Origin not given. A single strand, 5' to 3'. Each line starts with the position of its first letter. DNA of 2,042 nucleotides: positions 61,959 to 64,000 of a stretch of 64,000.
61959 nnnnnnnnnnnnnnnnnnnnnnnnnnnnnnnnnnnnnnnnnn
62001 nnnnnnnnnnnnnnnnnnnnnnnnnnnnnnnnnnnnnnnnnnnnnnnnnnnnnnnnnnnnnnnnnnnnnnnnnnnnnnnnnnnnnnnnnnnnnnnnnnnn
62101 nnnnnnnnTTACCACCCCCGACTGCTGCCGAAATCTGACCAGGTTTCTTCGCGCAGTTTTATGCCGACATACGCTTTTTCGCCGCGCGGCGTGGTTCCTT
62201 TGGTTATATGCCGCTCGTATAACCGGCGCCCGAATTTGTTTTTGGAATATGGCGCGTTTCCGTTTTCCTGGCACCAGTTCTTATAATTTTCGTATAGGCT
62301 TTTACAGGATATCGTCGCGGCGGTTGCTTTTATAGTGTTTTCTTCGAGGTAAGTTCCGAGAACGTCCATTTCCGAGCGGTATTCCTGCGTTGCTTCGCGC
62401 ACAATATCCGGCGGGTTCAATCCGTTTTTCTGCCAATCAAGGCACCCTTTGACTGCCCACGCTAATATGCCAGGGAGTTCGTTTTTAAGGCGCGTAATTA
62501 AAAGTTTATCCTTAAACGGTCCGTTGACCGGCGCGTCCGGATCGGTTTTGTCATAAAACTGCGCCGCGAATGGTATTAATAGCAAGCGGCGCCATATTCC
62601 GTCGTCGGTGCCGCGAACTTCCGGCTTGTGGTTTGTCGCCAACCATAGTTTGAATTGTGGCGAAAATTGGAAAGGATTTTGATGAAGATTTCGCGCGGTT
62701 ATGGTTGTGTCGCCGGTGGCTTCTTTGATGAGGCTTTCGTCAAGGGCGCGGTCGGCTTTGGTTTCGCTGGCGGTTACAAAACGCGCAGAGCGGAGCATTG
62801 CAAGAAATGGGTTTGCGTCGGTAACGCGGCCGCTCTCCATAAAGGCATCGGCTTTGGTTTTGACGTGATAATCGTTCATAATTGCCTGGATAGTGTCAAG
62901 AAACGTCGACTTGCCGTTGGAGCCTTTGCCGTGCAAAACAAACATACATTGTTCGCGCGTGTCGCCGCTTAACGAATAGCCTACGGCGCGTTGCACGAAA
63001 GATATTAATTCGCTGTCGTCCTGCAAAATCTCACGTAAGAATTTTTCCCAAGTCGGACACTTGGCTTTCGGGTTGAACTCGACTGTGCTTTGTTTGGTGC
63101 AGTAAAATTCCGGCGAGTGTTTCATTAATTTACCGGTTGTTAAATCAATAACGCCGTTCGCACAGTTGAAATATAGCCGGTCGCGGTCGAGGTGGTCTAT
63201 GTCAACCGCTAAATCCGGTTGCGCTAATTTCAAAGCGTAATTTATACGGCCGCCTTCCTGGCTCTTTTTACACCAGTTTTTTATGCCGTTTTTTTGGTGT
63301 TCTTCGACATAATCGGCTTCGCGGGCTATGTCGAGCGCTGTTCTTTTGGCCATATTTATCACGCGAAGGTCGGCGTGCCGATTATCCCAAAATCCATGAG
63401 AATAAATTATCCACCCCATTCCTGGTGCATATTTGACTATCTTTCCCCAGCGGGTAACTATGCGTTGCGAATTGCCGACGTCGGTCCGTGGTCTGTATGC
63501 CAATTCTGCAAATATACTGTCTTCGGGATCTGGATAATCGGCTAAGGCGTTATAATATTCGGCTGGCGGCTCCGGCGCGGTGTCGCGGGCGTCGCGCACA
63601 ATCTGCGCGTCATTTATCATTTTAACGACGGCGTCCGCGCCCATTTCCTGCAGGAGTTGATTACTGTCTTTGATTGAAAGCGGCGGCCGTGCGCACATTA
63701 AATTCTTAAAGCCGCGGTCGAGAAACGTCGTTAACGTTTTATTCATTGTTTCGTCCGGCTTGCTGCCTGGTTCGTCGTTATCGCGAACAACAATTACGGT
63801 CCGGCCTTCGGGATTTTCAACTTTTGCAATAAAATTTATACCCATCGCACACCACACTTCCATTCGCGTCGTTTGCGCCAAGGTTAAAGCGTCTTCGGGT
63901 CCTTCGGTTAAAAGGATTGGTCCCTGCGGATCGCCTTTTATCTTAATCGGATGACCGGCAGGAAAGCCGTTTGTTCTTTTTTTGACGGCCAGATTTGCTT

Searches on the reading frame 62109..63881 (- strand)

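Call 56: search_protein_families(library=pfam, proteins=[window:62109-63881:-])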
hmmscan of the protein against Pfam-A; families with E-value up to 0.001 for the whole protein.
window:62109-63881:- (590 aa): 3 families
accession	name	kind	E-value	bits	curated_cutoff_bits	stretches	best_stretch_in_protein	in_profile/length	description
PF08706.16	D5_N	-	8.7e-31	107.6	22.4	1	139-287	2-145/145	D5 N terminal like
PF19263.5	DUF5906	-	6.5e-13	49.8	27.6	1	316-432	1-114/114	Family of unknown function (DUF5906)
PF03288.22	Pox_D5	-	2.3e-07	31.6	21.4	1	504-559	2-57/86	Poxvirus D5 protein-like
